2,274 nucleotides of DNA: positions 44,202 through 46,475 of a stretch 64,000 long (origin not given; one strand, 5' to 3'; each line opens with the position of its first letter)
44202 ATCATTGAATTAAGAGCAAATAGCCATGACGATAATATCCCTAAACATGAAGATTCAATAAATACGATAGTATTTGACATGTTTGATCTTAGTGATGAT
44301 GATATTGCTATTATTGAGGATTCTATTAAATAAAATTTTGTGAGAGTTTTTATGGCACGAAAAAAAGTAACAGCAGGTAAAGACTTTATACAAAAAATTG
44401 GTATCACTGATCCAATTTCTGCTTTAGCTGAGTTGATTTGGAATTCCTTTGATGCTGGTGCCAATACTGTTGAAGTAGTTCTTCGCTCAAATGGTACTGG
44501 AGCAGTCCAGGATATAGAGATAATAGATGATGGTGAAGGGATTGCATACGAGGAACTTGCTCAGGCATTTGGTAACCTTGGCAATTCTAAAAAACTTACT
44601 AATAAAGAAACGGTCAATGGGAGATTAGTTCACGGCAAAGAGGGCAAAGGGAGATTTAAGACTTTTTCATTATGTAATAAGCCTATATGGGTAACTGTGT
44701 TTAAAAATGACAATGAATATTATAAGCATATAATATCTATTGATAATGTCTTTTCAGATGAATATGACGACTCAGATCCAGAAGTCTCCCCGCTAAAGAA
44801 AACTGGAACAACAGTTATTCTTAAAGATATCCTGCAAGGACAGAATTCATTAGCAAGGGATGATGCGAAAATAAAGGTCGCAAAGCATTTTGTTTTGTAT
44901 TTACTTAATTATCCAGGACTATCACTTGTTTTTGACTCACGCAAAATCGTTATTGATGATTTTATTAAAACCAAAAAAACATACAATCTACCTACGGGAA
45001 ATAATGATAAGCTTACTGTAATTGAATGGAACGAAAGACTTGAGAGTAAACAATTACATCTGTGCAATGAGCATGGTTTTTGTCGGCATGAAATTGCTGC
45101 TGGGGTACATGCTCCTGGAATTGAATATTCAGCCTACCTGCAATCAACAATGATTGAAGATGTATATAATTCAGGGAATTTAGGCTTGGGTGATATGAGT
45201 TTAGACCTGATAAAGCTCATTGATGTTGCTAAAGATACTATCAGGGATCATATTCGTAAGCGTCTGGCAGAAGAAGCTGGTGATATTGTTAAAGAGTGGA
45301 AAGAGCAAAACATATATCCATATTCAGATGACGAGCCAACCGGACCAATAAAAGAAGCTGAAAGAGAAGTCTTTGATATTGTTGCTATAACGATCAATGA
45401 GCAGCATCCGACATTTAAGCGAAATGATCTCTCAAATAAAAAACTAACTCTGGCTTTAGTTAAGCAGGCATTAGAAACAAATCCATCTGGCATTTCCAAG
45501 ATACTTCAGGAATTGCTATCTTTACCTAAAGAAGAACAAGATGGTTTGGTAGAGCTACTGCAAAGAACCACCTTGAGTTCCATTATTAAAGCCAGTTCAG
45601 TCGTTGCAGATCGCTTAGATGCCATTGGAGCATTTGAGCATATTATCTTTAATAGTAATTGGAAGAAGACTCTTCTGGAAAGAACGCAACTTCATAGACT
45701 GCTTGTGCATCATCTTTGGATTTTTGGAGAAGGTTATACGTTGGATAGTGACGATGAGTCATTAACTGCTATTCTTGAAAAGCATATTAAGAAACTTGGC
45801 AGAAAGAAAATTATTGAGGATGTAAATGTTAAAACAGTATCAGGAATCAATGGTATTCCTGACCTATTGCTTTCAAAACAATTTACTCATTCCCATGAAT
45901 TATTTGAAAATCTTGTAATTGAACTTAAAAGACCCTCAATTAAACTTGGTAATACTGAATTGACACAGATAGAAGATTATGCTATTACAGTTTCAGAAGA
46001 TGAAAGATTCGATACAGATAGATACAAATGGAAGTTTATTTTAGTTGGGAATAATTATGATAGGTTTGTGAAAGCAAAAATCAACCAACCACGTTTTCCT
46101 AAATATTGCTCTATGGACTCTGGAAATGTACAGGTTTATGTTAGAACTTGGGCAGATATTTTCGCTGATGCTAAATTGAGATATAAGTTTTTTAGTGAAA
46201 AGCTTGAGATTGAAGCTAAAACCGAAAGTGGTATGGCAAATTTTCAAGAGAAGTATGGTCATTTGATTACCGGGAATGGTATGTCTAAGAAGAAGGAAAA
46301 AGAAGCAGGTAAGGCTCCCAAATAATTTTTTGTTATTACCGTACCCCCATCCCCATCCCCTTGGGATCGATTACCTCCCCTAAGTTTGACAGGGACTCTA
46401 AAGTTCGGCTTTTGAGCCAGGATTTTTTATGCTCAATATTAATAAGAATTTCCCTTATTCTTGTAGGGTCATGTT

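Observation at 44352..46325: GHKL (MORC-like) ATPase fused to a Shedu/DUF4263-like PD-(D/E)xK nuclease domain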

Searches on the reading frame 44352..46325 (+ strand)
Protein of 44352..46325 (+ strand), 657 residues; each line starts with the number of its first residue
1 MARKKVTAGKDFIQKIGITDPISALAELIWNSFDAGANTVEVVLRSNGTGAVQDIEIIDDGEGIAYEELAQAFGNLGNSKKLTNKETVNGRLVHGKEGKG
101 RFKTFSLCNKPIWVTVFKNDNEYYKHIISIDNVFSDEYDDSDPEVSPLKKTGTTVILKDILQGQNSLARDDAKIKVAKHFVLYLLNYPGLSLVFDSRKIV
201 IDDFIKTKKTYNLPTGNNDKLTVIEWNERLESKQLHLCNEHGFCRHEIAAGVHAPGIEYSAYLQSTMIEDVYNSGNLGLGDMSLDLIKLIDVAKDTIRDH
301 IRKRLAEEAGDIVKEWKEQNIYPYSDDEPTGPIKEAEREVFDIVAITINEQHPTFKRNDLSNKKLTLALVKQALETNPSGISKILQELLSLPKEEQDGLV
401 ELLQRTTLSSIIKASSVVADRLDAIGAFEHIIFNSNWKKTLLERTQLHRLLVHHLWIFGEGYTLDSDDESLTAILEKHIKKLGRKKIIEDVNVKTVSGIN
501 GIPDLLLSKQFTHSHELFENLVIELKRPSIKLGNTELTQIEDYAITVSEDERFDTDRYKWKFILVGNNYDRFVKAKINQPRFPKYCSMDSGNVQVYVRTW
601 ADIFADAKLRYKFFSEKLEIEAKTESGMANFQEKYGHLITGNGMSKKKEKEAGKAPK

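Call 5: search_protein_families(library=pfam, proteins=[window:44352-46325:+], max_evalue=0.01)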
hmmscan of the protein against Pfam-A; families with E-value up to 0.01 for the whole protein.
window:44352-46325:+ (657 aa): 2 families
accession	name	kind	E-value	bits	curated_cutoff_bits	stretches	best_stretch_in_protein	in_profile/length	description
PF13589.12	HATPase_c_3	-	6.1e-19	68.8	25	1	23-123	5-100/137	Histidine kinase-, DNA gyrase B-, and HSP90-like ATPase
PF02518.31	HATPase_c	-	0.00014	22.7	26.4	1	23-78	8-63/111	Histidine kinase-, DNA gyrase B-, and HSP90-like ATPase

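Call 6: search_protein_families(library=padloc, proteins=[window:44352-46325:+], max_evalue=0.01)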
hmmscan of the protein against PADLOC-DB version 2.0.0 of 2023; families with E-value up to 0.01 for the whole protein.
window:44352-46325:+ (657 aa): 1 family
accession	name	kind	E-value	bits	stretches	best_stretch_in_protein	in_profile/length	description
PDLC03485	REase_II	-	0.00013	18.5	1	27-111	32-110/611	Type II restriction enzyme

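Call 8: search_protein_families(library=ncbifam, proteins=[window:44352-46325:+], max_evalue=0.01)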
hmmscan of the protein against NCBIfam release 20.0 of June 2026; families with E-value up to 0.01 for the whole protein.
window:44352-46325:+ (657 aa): 10 families
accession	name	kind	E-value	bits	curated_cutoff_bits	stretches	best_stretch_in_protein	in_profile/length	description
NF050001.1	restrict_BbrUII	equivalog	2.7e-18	65.9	550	1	24-204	24-208/659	BbrUII/HgiDII family restriction enzyme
TIGR00585.2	mutl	equivalog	9.2e-10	38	180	1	18-80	18-77/555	DNA mismatch repair endonuclease MutL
NF000949.0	PRK00095.1-2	equivalog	1.2e-07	31.2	750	1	20-80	26-83/634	DNA mismatch repair endonuclease MutL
NF000950.0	PRK00095.1-3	equivalog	8.5e-07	27.7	756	1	20-80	23-80/641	DNA mismatch repair endonuclease MutL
NF000953.0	PRK00095.2-4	equivalog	2.8e-06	26.5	693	1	19-80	21-79/611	DNA mismatch repair endonuclease MutL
NF000948.0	PRK00095.1-1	equivalog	1.6e-05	24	701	1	21-80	23-79/625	DNA mismatch repair endonuclease MutL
NF041932.1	MzaB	equivalog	4e-05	22.2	850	1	23-95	14-84/480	MZA anti-phage system associated ATPase MzaB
NF000952.0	PRK00095.2-2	subfamily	5.9e-05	21.7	840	1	18-85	20-83/623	DNA mismatch repair endonuclease MutL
NF000951.0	PRK00095.2-1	equivalog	0.0012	17.6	391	1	22-85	26-84/559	DNA mismatch repair endonuclease MutL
NF000954.0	PRK00095.2-5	equivalog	0.0075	14.7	937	0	18-79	24-82/588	DNA mismatch repair endonuclease MutL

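Call 9: search_solved_structures(query=window:44352-46325:+, max_evalue=10)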
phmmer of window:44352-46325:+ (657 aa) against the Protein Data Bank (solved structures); distinct sequences matched with E-value up to 10: 19.
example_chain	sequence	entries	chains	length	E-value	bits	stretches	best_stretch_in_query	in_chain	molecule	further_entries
7aib_C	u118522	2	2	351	0.0048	18.5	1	19-80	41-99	DNA mismatch repair protein MutL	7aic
5akb_C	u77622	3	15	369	0.0051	18.4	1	19-80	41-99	DNA MISMATCH REPAIR PROTEIN MUTL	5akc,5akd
1b63_A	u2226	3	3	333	0.015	16.8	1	19-80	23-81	MUTL | DNA mismatch repair protein mutL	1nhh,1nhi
3h4l_A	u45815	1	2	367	0.016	16.7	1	18-65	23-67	DNA mismatch repair protein PMS1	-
1bkn_A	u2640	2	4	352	0.017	16.7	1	19-80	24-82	MUTL | DNA mismatch repair protein MutL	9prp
1nhj_A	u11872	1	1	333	0.017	16.7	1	19-80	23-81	DNA mismatch repair protein mutL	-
1b62_A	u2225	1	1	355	0.017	16.6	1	19-80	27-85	PROTEIN (MUTL)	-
9n2k_A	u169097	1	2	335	0.019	16.5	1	19-82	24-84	DNA mismatch repair protein MutL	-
7p8v_A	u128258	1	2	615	0.037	15.5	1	19-80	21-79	DNA mismatch repair protein MutL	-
5x9y_C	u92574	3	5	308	0.047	15.2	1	18-106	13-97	DNA mismatch repair protein MutL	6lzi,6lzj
6lzk_A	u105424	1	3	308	0.047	15.2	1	18-106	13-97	DNA mismatch repair protein MutL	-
4nad_B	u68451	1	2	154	0.16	13.4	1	370-508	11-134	Regulation of nuclear pre-mRNA domain-containing protein 1B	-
4fla_A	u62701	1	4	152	0.22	12.9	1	368-505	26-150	Regulation of nuclear pre-mRNA domain-containing protein 1B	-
4p7a_A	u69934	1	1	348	0.29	12.6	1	18-78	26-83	DNA mismatch repair protein Mlh1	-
1ea6_A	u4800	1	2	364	1.8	9.9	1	23-68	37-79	PMS1 PROTEIN HOMOLOG 2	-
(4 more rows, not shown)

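Call 10: find_homologous_proteins(query=window:44352-46325:+, max_evalue=0.001)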
Query window:44352-46325:+ (657 aa): 673 proteins with E <= 0.001 among 8000 candidates; the best 120 are listed.
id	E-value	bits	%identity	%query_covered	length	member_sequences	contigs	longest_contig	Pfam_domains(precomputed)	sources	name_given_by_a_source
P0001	0.0e+0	1479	100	100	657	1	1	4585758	PF13589.13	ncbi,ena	-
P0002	1.7e-248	844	56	99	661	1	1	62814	PF13589.13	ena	-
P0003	7.1e-242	822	56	99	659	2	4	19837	PF13589.13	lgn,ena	-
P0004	7.5e-239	812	55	99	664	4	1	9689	PF13589.13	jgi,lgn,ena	-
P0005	6.8e-237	806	55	99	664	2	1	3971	PF13589.13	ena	-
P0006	6.2e-236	803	55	99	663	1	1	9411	PF13589.13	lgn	-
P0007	1.0e-235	802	55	99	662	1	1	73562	PF13589.13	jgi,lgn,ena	-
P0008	8.2e-235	799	54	99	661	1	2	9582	PF02518.32,PF13589.13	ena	-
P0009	9.0e-235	799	55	99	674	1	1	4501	PF13589.13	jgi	jgi:hypothetical protein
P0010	3.8e-205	701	48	100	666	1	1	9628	PF13589.13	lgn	-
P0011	8.5e-203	693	48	99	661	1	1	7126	PF13589.13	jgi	-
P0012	2.0e-202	692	49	99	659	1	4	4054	PF02518.32,PF13589.13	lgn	-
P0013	7.0e-201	687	47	98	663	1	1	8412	PF02518.32,PF13589.13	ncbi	-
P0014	2.0e-200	685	47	99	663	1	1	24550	PF02518.32,PF13589.13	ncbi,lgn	-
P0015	5.2e-200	684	47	99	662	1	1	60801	PF02518.32,PF13589.13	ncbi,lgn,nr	ncbi:MAG: ATP-binding protein [Phycisphaerae bacterium]|nr:ATP-binding protein [Phycisphaerae bacter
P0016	4.3e-199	681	47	99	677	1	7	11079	PF13589.13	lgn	-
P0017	1.1e-198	680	47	99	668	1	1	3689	PF13589.13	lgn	-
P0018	1.4e-197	676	46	99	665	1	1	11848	PF02518.32,PF13589.13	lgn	-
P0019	2.6e-197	675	47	99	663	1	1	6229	PF02518.32,PF13589.13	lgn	-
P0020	1.9e-196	672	47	95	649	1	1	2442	PF13589.13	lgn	-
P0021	4.0e-196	671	46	99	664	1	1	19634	PF13589.13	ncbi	ncbi:MAG: ATP-binding protein [Phycisphaerales bacterium]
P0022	6.2e-195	667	46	100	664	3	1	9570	PF02518.32,PF13589.13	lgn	-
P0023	8.8e-195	667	46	99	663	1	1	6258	PF13589.13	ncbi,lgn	-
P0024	2.1e-194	666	46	100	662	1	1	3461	PF02518.32,PF13589.13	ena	-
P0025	2.3e-193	662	46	99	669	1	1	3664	PF02518.32,PF13589.13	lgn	-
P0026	3.4e-190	652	46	100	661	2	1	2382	PF13589.13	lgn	-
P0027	1.2e-189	650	46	98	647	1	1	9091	PF02518.32,PF13589.13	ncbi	-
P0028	2.2e-189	649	44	99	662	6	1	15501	PF02518.32,PF13589.13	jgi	jgi:hypothetical protein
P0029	1.1e-188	647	45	99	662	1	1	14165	PF02518.32,PF13589.13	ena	-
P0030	1.7e-188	646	45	99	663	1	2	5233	PF02518.32,PF13589.13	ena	-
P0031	3.0e-188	645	45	99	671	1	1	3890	PF13589.13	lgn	-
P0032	6.1e-188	644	43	100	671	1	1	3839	PF13589.13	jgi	jgi:hypothetical protein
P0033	7.8e-188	644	45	99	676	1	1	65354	PF02518.32,PF13589.13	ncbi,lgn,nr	ncbi:MAG: ATP-binding protein [Planctomycetes bacterium]|nr:ATP-binding protein [Planctomycetota bac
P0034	1.8e-187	643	44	99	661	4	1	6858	PF02518.32,PF13589.13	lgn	-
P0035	7.9e-187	641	44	100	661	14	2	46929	PF02518.32,PF13589.13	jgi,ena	-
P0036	2.1e-186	639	44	99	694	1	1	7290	PF13589.13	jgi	jgi:hypothetical protein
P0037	1.7e-185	636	45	100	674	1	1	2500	PF02518.32,PF13589.13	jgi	-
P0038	1.9e-185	636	44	99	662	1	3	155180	PF02518.32,PF13589.13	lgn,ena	-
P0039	2.2e-185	636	44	99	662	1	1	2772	PF02518.32,PF13589.13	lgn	-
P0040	1.2e-184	633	45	100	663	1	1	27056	PF02518.32,PF13589.13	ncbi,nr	ncbi:MAG: ATP-binding protein [Candidatus Hydrogenedentes bacterium]|nr:ATP-binding protein [Candida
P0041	1.8e-184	633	44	96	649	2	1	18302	PF02518.32,PF13589.13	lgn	-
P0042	9.2e-184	630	55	79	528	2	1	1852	PF13589.13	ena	-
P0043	1.6e-183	630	43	99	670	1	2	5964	PF13589.13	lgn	-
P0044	2.1e-183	629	44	99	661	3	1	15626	PF02518.32,PF13589.13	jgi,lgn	-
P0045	2.6e-183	629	43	100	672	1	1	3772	PF13589.13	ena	-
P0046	1.6e-181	623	43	99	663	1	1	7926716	PF13589.13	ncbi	-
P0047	1.1e-180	620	43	100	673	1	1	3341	PF02518.32,PF13589.13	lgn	-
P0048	8.4e-178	611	44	96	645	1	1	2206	PF02518.32,PF13589.13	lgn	-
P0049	8.0e-175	601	43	95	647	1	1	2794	PF13589.13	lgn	-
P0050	9.0e-174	597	42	99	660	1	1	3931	PF13589.13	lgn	-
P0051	1.6e-172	593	42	100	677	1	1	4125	PF02518.32,PF13589.13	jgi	jgi:hypothetical protein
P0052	3.9e-172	592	42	100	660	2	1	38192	PF13589.13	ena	-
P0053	8.5e-171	588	42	99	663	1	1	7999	PF13589.13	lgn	-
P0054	3.8e-169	582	42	100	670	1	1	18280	PF02518.32,PF13589.13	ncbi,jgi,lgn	-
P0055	5.9e-169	581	42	100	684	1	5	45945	PF02518.32,PF13589.13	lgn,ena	-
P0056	9.4e-168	578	43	99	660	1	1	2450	PF13589.13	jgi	jgi:Histidine kinase-, DNA gyrase B-, and HSP90-like ATPase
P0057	2.6e-167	576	42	99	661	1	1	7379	PF13589.13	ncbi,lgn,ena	-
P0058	2.8e-165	569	41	99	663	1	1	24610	PF13589.13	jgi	jgi:Histidine kinase-, DNA gyrase B-, and HSP90-like ATPase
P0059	4.2e-164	565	41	99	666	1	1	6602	PF13589.13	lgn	-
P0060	6.6e-164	565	41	99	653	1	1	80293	PF13589.13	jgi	jgi:hypothetical protein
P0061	3.5e-163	562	42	99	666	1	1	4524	PF13589.13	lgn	-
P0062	1.2e-162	561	41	99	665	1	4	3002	PF13589.13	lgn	-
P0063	2.6e-162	560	41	98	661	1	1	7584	PF13589.13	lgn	-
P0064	2.9e-162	559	40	99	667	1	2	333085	PF13589.13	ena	-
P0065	4.4e-162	559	40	100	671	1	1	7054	PF02518.32,PF13589.13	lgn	-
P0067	1.3e-159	551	40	99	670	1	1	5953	PF13589.13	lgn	-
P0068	8.7e-159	548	39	100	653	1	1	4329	PF13589.13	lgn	-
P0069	1.5e-157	544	42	93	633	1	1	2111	PF13589.13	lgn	-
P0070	8.2e-157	541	41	99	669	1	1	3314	PF13589.13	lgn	-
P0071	2.5e-156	540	45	87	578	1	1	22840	PF13589.13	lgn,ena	-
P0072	1.2e-155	538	41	97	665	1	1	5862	PF13589.13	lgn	-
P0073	1.5e-155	537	40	97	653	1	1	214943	PF13589.13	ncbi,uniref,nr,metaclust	ncbi:ATP-binding protein [Desulfovibrio sp. TomC]|uniref:ATP-binding protein n=1 Tax=Desulfovibrio s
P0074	2.2e-152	527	40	96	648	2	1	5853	PF13589.13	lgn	-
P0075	2.5e-152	527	38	99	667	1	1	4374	PF13589.13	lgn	-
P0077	4.4e-151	522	39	93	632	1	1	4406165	PF13589.13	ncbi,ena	-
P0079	5.5e-151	522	39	100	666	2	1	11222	PF13589.13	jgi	jgi:hypothetical protein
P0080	2.3e-150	520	39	97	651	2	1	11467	PF13589.13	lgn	-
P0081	1.5e-142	494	39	97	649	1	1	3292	PF02518.32,PF13589.13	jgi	jgi:hypothetical protein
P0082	2.5e-142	494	40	94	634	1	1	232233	PF13589.13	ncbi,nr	ncbi:MAG: ATP-binding protein [Planctomycetes bacterium]|nr:ATP-binding protein [Planctomycetota bac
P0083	3.1e-142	493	38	98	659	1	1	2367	PF13589.13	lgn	-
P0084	8.5e-141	488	39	97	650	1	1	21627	PF13589.13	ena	-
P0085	8.1e-138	479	40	96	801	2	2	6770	PF13589.13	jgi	jgi:hypothetical protein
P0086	4.5e-135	470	39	97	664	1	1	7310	PF13589.13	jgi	jgi:hypothetical protein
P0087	2.5e-134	467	38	96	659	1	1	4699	PF02518.32,PF13589.13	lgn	-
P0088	3.8e-134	467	40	97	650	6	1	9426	PF13589.13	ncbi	-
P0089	5.9e-134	466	38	97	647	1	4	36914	PF02518.32,PF13589.13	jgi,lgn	jgi:hypothetical protein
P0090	6.8e-134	466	39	94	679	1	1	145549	PF13589.13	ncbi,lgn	-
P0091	1.8e-133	464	38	96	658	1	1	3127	PF02518.32,PF13589.13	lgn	-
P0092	5.9e-133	463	38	97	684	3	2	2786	PF13589.13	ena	-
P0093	8.4e-133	462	37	97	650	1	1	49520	PF02518.32,PF13589.13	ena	-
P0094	5.3e-132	459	38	96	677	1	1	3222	PF13589.13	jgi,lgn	jgi:hypothetical protein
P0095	6.0e-132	459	39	95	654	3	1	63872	PF13589.13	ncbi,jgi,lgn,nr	ncbi:MAG TPA: ATP-binding protein [Terriglobales bacterium]|jgi:hypothetical protein|nr:ATP-binding 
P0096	1.7e-131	458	38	97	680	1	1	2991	PF13589.13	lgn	-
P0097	9.5e-131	455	37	94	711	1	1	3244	PF13589.13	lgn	-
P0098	1.3e-130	455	36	96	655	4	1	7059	PF13589.13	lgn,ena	-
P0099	2.1e-130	454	38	99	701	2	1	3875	PF13589.13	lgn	-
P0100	2.9e-130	454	38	95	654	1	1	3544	PF02518.32,PF13589.13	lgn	-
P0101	4.0e-130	453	37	96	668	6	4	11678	PF02518.32,PF13589.13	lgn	-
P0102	6.7e-130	452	38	96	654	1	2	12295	PF13589.13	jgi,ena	-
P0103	8.9e-130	452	37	97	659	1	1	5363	PF13589.13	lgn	-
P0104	1.2e-129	452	36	97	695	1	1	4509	PF02518.32,PF13589.13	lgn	-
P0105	2.0e-129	451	38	96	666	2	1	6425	PF02518.32,PF13589.13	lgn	-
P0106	2.5e-129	451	38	97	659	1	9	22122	PF02518.32,PF13589.13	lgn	-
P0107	2.6e-129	451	38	96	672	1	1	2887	PF13589.13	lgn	-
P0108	5.3e-129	450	38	97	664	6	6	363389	PF13589.13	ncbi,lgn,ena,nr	ncbi:MAG: ATP-binding protein [Verrucomicrobiales bacterium]|nr:ATP-binding protein [Verrucomicrobia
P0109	8.1e-129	449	38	97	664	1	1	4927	PF13589.13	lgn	-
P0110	8.6e-129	449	38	97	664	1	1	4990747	PF13589.13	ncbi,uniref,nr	ncbi:ATP-binding protein [Pectobacterium parmentieri]|uniref:ATP-binding protein n=1 Tax=Pectobacter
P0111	1.2e-128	448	38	99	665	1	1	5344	PF13589.13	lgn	-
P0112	1.5e-128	448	38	96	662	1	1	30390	PF13589.13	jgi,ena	jgi:hypothetical protein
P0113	1.5e-128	448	38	97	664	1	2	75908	PF13589.13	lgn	-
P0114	2.1e-128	447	37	97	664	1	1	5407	PF13589.13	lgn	-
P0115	2.2e-128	447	39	96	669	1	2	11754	PF13589.13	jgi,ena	jgi:hypothetical protein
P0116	2.6e-128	447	38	96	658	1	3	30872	PF02518.32,PF13589.13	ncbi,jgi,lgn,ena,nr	ncbi:MAG TPA: ATP-binding protein [Myxococcota bacterium]|nr:ATP-binding protein [Myxococcota bacter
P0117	4.8e-128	446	38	97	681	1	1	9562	PF13589.13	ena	-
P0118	7.2e-128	446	39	97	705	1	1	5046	PF13589.13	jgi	jgi:Histidine kinase-, DNA gyrase B-, and HSP90-like ATPase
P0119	9.2e-128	445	38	97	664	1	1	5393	PF13589.13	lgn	-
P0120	1.4e-127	445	38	96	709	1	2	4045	PF13589.13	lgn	-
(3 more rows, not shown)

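Call 14: find_encoding_contigs(protein=P0110, flank=10000, max_places=3)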
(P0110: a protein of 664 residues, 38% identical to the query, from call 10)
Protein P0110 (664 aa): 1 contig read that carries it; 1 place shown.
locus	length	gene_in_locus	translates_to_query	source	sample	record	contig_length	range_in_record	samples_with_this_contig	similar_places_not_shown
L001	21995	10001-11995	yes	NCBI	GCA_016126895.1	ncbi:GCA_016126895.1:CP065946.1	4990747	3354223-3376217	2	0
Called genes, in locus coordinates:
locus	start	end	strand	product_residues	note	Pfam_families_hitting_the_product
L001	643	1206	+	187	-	PF16537:T2SSB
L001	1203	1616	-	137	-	PF09691:T2SS_PulS_OutS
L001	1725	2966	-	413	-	PF00155:Aminotran_1_2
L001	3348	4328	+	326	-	PF02746:MR_MLE_N, PF13378:MR_MLE_C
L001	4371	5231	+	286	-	PF01063:Aminotran_4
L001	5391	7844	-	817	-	PF12607:DUF3772, PF00924:MS_channel_2nd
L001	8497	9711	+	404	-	PF13356:Arm-DNA-bind_3, PF22022:Phage_int_M, PF00589:Phage_integrase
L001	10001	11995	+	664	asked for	PF13589:HATPase_c_3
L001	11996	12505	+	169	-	-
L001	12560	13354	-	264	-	-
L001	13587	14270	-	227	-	-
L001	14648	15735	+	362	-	PF01527:HTH_Tnp_1, PF13384:HTH_23 (faint), PF13518:HTH_28 (faint), PF00665:rve, PF13683:rve_3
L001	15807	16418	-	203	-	PF11726:YagK_YfjJ_C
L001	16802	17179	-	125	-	PF25165:DUF7828, PF11682:Zn_ribbon_11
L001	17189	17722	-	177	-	-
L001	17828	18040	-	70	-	PF05930:Phage_AlpA (weak)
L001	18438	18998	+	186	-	-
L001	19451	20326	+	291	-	PF03193:RsgA_GTPase (weak), PF00350:Dynamin_N (faint), PF01926:MMR_HSR1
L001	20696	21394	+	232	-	PF00392:GntR (faint), PF08220:HTH_DeoR (weak)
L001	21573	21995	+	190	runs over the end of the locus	-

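Call 15: find_encoding_contigs(protein=P0002, flank=10000, max_places=2)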
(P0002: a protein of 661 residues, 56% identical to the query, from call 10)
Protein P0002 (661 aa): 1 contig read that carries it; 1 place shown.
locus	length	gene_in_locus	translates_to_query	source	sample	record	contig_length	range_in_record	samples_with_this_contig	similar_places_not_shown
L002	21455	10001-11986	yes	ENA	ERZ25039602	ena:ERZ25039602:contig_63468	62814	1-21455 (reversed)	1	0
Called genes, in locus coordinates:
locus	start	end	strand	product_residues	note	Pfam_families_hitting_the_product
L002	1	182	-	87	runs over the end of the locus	-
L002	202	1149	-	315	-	PF04392:ABC_sub_bind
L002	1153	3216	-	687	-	PF07715:Plug, PF00593:TonB_dep_Rec_b-barrel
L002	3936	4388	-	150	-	PF00383:dCMP_cyt_deam_1, PF14437:MafB19-deam, PF14439:Bd3614-deam (weak)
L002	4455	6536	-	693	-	PF10459:Peptidase_S46, PF13365:Trypsin_2 (faint)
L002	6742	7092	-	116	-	PF05635:23S_rRNA_IVP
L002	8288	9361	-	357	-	-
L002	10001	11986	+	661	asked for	PF13589:HATPase_c_3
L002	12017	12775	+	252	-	-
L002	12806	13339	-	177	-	-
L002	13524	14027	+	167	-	-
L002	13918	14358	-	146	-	PF01425:Amidase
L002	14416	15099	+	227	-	-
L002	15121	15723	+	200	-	-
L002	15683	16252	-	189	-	PF05425:CopD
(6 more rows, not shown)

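Call 16: find_encoding_contigs(protein=P0015, flank=10000, max_places=2)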
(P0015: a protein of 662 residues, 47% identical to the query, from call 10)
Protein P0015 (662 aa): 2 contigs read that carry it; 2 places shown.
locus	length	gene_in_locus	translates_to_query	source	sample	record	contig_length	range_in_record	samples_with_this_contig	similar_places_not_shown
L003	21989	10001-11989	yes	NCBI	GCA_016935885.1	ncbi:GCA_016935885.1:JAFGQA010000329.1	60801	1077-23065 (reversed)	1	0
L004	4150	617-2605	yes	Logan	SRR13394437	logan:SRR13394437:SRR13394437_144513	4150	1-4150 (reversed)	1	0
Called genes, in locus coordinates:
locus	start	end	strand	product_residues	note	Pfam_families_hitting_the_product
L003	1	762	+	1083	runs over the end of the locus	PF13229:Beta_helix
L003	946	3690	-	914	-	PF00515:TPR_1 (faint), PF00069:Pkinase, PF07714:PK_Tyr_Ser-Thr, PF03109:ABC1 (weak), PF24885:TPR_NPHP3 (weak), PF13424:TPR_12, PF13374:TPR_10 (weak), PF13424:TPR_12, +8 more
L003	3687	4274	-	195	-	PF07638:Sigma70_ECF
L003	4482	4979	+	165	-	-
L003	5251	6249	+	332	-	PF13495:Phage_int_SAM_4 (faint), PF02899:Phage_int_SAM_1 (weak), PF00589:Phage_integrase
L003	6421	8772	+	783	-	PF04313:HSDR_N (faint), PF00270:DEAD, PF04851:ResIII, PF18766:SWI2_SNF2, PF00271:Helicase_C (faint), PF08463:EcoEI_R_C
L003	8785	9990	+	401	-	PF02384:N6_Mtase, PF01170:UPF0020 (faint)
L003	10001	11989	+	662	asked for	PF02518:HATPase_c (weak), PF13589:HATPase_c_3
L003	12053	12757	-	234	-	-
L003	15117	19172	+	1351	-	PF05175:MTS (weak), PF13872:AAA_34, PF13871:Helicase_C_4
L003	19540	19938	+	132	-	PF13560:HTH_31, PF01381:HTH_3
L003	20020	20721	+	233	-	PF06114:Peptidase_M78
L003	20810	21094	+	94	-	-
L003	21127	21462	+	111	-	PF07618:DUF1580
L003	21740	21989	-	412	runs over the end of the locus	PF00589:Phage_integrase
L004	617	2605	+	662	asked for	PF02518:HATPase_c (weak), PF13589:HATPase_c_3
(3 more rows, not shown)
